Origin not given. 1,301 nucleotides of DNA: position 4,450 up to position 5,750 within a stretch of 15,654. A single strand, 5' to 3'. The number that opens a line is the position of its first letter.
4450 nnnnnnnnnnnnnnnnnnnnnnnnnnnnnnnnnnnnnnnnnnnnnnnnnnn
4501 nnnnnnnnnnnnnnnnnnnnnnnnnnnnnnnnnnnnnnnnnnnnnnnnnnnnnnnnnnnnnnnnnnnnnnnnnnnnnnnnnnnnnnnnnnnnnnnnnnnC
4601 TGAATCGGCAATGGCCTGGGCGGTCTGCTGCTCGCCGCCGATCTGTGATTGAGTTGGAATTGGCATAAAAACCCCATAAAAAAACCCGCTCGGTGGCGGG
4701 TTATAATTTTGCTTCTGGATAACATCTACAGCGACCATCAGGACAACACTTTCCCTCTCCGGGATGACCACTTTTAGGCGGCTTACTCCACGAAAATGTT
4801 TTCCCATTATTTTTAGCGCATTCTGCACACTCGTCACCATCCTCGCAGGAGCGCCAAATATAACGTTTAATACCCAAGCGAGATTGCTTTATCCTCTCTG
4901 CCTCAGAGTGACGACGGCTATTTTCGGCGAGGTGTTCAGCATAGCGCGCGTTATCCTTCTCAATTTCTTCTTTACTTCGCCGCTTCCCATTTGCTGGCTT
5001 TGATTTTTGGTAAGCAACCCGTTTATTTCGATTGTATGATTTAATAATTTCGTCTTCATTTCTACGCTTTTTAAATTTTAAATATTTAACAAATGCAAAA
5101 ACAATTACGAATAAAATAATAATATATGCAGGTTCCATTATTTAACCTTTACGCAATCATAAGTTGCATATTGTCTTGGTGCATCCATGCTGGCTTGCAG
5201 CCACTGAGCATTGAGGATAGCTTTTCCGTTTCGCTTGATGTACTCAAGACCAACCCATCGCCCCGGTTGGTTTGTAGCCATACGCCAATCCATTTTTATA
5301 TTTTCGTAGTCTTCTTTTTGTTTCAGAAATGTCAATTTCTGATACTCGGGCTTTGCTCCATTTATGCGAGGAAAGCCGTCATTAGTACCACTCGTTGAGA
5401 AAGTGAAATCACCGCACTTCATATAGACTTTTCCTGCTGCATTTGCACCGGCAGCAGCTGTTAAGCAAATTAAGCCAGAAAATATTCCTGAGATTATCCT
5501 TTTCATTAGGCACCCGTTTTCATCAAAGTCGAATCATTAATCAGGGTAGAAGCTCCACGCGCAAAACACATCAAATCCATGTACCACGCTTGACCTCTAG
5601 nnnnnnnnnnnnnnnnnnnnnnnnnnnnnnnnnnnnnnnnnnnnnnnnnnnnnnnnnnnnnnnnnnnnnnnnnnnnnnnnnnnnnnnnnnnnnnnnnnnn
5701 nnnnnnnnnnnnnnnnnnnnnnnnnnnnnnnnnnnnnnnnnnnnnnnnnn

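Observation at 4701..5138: Membrane-anchored basic protein with a Cys-rich motif reminiscent of MuF-type minor head proteins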

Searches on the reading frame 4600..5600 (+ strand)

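Call 68: search_protein_families(library=pfam, proteins=[L004:1788-2078:+, L005:1623-1943:-], max_evalue=0.01)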
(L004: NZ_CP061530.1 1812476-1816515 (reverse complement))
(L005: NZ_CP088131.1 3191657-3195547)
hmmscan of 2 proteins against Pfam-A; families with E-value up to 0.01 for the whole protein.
L004:1788-2078:+ (96 aa): 1 family
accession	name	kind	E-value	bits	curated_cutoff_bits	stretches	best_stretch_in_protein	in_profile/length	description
PF14020.11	DUF4236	-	1.8e-20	73.6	27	1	3-55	1-54/55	Protein of unknown function (DUF4236)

L005:1623-1943:- (106 aa): 0 families
